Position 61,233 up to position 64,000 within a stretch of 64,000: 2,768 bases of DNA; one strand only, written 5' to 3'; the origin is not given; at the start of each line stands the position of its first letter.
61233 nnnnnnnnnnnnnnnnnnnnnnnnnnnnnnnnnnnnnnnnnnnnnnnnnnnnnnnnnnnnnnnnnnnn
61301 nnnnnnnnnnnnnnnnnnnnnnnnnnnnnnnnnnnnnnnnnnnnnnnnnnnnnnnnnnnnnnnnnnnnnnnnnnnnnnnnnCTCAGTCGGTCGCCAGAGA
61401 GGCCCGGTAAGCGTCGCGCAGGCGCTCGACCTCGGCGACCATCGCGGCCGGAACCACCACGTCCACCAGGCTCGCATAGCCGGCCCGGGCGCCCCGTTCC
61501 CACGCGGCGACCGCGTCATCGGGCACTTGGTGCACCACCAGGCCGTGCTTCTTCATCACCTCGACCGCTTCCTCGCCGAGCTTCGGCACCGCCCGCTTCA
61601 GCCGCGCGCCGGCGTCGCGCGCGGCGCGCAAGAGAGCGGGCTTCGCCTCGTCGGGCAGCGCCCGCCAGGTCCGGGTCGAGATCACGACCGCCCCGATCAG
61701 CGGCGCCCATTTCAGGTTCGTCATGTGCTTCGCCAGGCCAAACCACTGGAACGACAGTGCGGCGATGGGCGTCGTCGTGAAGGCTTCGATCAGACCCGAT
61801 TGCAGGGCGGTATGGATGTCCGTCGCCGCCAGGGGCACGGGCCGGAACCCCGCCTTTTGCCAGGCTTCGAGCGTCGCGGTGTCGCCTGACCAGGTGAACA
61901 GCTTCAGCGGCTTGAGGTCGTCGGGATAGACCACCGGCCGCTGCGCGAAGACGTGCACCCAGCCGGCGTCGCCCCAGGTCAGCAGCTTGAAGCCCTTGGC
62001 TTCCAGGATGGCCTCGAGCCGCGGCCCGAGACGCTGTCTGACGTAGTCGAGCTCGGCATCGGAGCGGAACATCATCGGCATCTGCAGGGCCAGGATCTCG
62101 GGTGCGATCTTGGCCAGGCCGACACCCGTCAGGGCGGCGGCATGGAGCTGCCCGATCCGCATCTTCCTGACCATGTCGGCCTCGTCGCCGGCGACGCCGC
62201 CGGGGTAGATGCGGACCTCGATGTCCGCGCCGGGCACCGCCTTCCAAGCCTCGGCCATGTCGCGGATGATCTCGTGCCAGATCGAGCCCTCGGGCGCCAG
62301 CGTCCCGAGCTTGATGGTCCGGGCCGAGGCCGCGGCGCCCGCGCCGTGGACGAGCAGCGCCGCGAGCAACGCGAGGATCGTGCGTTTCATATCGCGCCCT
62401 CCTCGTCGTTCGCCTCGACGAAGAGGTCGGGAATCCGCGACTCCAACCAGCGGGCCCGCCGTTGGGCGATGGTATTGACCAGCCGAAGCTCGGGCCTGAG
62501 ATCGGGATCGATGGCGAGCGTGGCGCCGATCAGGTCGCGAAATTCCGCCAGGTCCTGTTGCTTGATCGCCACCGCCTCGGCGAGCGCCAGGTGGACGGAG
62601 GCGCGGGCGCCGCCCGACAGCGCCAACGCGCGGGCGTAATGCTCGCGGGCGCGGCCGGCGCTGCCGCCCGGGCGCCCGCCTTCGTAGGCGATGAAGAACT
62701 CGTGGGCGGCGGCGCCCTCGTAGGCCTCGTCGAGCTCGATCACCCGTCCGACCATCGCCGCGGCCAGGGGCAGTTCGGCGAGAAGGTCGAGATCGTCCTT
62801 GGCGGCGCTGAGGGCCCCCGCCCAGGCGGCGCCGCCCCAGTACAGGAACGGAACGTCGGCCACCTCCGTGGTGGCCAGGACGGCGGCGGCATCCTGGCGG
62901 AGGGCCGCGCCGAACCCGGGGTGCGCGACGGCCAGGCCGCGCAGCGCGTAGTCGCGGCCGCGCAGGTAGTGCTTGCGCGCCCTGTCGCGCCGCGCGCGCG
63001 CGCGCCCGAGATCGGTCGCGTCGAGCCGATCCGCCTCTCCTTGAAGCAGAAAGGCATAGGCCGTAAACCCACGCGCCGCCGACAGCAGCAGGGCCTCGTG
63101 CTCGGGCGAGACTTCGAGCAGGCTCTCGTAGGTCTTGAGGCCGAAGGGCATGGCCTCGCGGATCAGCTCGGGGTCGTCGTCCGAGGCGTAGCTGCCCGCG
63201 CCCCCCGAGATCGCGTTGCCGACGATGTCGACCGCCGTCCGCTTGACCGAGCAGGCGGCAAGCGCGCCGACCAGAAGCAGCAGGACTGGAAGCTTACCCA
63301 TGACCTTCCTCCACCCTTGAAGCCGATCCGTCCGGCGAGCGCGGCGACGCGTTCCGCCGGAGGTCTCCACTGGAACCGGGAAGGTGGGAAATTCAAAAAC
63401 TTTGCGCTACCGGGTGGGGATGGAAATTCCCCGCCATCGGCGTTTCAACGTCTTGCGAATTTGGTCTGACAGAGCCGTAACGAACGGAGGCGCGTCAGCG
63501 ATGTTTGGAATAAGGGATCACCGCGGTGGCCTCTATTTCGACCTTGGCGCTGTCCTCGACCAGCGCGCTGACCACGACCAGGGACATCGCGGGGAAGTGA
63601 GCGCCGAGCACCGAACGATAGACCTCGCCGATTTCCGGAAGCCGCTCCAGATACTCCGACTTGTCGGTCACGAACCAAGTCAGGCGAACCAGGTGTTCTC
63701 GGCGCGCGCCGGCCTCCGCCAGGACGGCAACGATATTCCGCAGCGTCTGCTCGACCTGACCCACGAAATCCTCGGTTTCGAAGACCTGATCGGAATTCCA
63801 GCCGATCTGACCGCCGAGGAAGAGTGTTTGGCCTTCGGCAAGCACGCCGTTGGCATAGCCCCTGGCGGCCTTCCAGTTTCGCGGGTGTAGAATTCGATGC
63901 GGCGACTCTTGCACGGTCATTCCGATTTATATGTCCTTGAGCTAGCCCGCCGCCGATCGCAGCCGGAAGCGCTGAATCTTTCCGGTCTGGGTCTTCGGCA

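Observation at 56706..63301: TPR-protein-associated TRAP transporter (TatT-DctP-DctQM) in one co-directional, overlap-linked cluster with a FabF paralog and a B12-binding radical SAM enzyme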

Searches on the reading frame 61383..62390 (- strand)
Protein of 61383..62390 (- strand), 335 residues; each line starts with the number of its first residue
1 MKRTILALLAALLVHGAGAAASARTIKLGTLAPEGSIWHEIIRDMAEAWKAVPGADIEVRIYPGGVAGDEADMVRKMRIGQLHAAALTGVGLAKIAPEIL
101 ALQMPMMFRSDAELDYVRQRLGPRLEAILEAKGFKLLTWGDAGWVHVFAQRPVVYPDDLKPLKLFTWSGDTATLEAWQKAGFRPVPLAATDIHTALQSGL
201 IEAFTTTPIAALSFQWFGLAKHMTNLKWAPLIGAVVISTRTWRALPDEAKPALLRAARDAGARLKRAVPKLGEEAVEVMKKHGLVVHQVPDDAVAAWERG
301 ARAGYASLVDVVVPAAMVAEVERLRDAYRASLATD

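Call 3: search_protein_families(library=pfam, proteins=[window:61383-62390:-], max_evalue=0.01)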
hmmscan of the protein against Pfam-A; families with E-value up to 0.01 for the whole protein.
window:61383-62390:- (335 aa): 1 family
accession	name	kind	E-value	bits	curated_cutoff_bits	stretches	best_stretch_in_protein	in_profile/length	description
PF03480.18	DctP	-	3.1e-41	142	23.4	1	29-306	2-280/286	Bacterial extracellular solute-binding protein, family 7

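Call 4: search_protein_families(library=ncbifam, proteins=[window:61383-62390:-], max_evalue=0.01)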
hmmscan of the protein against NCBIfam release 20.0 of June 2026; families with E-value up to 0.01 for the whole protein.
window:61383-62390:- (335 aa): 2 families
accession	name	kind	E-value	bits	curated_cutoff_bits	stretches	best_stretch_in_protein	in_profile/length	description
NF037995.1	TRAP_S1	subfamily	4.7e-88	295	50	1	27-297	1-271/271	TRAP transporter substrate-binding protein DctP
TIGR00787.1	dctP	subfamily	2e-25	89.7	175.05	1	45-282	18-256/257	DctP family TRAP transporter solute-binding subunit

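Call 47: search_solved_structures(query=window:61383-62390:-, max_evalue=0.00001, show_alignments=2)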
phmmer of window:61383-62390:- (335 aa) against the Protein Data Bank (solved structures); distinct sequences matched with E-value up to 0.00001: 82 (the best 60 are shown).
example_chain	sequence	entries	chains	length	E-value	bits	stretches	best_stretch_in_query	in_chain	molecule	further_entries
3u65_B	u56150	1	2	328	2.4e-24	89.4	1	25-298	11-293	Tp33 protein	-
4di3_D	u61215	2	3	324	3.7e-24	88.7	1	25-298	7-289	TatP(T) (Tp0957)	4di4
4pfr_A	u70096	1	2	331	8.7e-23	84.2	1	47-310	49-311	TRAP dicarboxylate transporter, DctP subunit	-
4ng7_A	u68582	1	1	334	1.6e-22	83.4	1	20-314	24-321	TRAP periplasmic solute binding protein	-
24gh_A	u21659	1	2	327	2.1e-22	83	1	17-320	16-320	DctP family TRAP transporter solute receptor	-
24gg_A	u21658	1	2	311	5.6e-22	81.6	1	19-320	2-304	DctP family TRAP transporter solute receptor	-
4nq8_A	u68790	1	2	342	7.7e-22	81.1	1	7-308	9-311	Putative periplasmic substrate-binding transport protein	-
4n15_A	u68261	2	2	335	8.8e-22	80.9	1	7-262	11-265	TRAP dicarboxylate transporter, DctP subunit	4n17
4ln5_A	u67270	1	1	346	9.8e-22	80.8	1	7-262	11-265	TRAP dicarboxylate transporter, DctP subunit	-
4x04_A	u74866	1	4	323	1.2e-21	80.5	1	22-305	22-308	solute binding protein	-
4n8y_A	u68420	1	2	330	1.7e-21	80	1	6-266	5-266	Putative TRAP-type C4-dicarboxylate transport system, binding periplasmic protein (DctP su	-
4xfe_A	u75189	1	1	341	5.7e-20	75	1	13-308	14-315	TRAP dicarboxylate transporter subunit DctP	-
4pc9_A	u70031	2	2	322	5.8e-19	71.7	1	23-262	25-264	C4-dicarboxylate transport system, substrate-binding protein, putative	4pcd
4ovs_A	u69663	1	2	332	2.2e-18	69.8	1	54-308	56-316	TRAP dicarboxylate transporter, DctP subunit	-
4p47_A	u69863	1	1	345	3.3e-18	69.2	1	8-291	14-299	TRAP dicarboxylate transporter, DctP subunit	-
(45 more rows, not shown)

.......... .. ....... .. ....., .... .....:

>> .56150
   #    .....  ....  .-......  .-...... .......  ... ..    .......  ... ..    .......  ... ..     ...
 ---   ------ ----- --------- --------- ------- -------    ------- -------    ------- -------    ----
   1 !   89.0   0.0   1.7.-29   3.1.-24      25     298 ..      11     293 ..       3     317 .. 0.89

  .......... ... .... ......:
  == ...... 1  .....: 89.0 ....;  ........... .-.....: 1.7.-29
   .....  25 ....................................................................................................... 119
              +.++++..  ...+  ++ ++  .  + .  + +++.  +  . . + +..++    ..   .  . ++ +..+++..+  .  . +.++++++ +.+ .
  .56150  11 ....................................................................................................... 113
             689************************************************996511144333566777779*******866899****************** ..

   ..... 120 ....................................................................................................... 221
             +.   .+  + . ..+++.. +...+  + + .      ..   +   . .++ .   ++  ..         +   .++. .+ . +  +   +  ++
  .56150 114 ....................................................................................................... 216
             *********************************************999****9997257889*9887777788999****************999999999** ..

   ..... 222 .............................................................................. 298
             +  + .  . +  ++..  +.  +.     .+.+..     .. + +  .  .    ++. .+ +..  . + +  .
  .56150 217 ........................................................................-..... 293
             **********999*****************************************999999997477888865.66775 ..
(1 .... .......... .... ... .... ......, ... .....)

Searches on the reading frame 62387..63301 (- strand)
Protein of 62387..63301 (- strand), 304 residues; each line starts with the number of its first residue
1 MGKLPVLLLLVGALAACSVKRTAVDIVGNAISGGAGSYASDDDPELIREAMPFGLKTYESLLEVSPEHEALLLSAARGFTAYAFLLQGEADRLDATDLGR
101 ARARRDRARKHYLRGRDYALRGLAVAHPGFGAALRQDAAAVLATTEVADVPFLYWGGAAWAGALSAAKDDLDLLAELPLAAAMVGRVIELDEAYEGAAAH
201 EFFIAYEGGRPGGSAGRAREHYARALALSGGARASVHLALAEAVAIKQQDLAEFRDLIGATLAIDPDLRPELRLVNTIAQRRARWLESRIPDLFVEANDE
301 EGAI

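Call 3: search_protein_families(library=pfam, proteins=[window:62387-63301:-], max_evalue=0.01)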
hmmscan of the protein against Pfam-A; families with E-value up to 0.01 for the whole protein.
window:62387-63301:- (304 aa): 1 family
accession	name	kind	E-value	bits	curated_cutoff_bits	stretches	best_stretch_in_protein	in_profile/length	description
PF16811.11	TAtT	-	2.3e-77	260.3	26.5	1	41-294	2-263/263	TRAP transporter T-component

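Call 4: search_protein_families(library=ncbifam, proteins=[window:62387-63301:-], max_evalue=0.01)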
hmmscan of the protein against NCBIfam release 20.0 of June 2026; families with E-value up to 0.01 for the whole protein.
window:62387-63301:- (304 aa): 0 families

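Call 33: find_related_loci(query=A2, collection=metagenome_contigs, flank=10000)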
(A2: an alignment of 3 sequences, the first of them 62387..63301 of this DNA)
Query A2 (304 aa) in metagenome_contigs; peptide patterns used: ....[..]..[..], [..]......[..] (x = any residue, [..] = any of these).
600 stretches matched a pattern (row limit reached: there are more); 322 encode a relative of the query (tblastn E <= 1e-3); the best 80 are kept; 80 distinct loci.
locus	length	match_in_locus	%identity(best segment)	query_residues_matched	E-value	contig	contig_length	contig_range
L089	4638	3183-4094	85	1-304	1e-142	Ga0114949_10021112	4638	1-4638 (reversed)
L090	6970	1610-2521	85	1-304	2e-140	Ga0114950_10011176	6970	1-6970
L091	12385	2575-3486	90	1-304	4e-136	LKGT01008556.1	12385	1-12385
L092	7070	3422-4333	90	1-304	6e-132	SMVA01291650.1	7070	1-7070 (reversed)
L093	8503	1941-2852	90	1-304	4e-131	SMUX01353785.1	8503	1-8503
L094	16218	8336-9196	70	17-303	9e-131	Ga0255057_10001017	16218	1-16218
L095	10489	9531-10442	90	1-304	3e-130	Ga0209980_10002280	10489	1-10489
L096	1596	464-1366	66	1-301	6e-139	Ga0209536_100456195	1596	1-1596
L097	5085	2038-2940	67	3-303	7e-129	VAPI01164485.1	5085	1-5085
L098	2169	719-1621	66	3-304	7e-135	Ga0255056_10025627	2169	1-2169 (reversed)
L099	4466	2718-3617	67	6-301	5e-127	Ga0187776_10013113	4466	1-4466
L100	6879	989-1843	69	17-301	3e-125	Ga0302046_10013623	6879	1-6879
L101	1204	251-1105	67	17-301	2e-134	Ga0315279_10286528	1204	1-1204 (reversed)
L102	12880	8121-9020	64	6-301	3e-121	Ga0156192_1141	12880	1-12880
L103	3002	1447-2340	63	4-301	1e-123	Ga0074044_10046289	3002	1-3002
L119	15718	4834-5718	59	6-300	1e-107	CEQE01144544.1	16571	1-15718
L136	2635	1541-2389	55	17-296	7e-96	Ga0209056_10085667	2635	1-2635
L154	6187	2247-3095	52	17-296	2e-85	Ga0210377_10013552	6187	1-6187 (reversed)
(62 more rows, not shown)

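Call 37: search_protein_families(library=pfam, proteins=[L154:567-2165:+, L136:448-1455:+, L119:2129-4516:-, L119:8574-9803:-, L119:624-2069:+], max_evalue=0.001)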
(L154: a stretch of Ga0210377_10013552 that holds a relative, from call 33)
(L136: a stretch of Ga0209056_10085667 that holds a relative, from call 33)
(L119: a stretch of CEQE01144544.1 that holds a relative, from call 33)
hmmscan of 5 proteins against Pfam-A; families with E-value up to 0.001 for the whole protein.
L154:567-2165:+ (532 aa): 3 families
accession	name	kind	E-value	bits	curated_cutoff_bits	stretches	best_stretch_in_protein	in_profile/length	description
PF11700.14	ATG22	-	2.3e-66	224.9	24.1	1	155-521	75-481/482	Vacuole effluxer Atg22 like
PF07690.21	MFS_1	-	3.4e-21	76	33.4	2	127-474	10-343/347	Major Facilitator Superfamily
PF12832.13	MFS_1_like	-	9.5e-05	22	25.2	1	159-478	42-355/373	MFS_1 like family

L136:448-1455:+ (335 aa): 0 families

L119:2129-4516:- (795 aa): 9 families
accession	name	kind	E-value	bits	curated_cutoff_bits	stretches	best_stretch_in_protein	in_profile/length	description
PF00486.34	Trans_reg_C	-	1.3e-16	60.9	26.2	1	183-255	4-77/77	Transcriptional regulatory protein, C terminal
PF13676.11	TIR_2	-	6.7e-16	59.3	28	1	16-105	2-92/122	TIR domain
PF13431.12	TPR_17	-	5.6e-09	36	24.4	0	481-504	1-24/34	Tetratricopeptide repeat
PF13414.12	TPR_11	-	1.1e-07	31.8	26.8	0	478-503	13-38/42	TPR repeat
PF14559.12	TPR_19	-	5.8e-07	30.2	25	0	478-503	10-35/68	Tetratricopeptide repeat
PF13432.12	TPR_16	-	1.5e-05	25.8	32.7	0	556-606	12-62/65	Tetratricopeptide repeat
PF01582.25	TIR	-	0.00012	22.4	21.3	1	16-96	2-84/179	TIR domain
PF13428.12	TPR_14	-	0.00036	21.4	23.5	0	556-583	16-43/44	Tetratricopeptide repeat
PF24575.1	TPR_Slam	-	0.00054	20.8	35.2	0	455-503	44-91/104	Surface lipoprotein assembly modifier, N-terminal TPR repeats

L119:8574-9803:- (409 aa): 1 family
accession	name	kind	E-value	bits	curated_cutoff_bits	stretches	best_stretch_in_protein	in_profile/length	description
PF02515.22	CoA_transf_3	-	3.2e-108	362.5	23.3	1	4-371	1-366/366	CoA-transferase family III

L119:624-2069:+ (482 aa): 2 families
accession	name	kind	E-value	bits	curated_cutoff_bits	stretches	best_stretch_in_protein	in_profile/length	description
PF13091.12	PLDc_2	-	5.8e-37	126.9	27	2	334-452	3-127/132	PLD-like domain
PF00614.28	PLDc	-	1.6e-07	31.4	21.9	1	236-258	6-28/28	Phospholipase D Active site motif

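Call 48: search_solved_structures(query=window:62387-63301:-, max_evalue=0.01, show_alignments=1)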
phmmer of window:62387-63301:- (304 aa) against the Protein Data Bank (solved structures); distinct sequences matched with E-value up to 0.01: 2.
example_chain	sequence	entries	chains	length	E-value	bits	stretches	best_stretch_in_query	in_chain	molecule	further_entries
3u64_A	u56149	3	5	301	4.2e-27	98.7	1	38-295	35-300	Protein TP_0956 | TatT (Tp0956)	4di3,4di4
8g52_A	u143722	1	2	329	2.7e-09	40.2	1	118-274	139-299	TPR_REGION domain-containing protein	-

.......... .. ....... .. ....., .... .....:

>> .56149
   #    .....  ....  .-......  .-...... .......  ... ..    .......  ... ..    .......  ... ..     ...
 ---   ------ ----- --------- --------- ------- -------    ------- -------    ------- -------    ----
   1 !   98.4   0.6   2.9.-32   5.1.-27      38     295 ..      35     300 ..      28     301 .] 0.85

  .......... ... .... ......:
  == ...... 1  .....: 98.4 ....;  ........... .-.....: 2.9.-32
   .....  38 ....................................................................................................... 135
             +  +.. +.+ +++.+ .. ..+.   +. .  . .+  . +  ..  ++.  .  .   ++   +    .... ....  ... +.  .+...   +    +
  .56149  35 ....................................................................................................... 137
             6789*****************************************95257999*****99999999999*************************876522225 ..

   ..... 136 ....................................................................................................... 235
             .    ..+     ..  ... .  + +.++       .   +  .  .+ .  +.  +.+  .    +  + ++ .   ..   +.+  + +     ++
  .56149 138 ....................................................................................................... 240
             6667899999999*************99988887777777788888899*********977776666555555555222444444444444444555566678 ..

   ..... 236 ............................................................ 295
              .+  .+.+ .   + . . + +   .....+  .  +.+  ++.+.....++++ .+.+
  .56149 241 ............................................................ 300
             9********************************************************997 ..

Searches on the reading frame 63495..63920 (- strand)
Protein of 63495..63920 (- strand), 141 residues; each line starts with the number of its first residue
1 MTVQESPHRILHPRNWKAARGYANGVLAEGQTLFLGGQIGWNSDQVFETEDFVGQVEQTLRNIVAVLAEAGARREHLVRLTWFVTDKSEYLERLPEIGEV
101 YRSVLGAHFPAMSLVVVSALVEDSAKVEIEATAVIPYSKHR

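Call 67: search_protein_families(library=pfam, proteins=[window:63495-63920:-], max_evalue=0.1)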
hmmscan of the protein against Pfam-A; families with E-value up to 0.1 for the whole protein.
window:63495-63920:- (141 aa): 1 family
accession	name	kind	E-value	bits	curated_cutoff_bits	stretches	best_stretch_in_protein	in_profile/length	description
PF01042.26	Ribonuc_L-PSP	-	9.7e-22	77.7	27.3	1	17-135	6-121/121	Endoribonuclease L-PSP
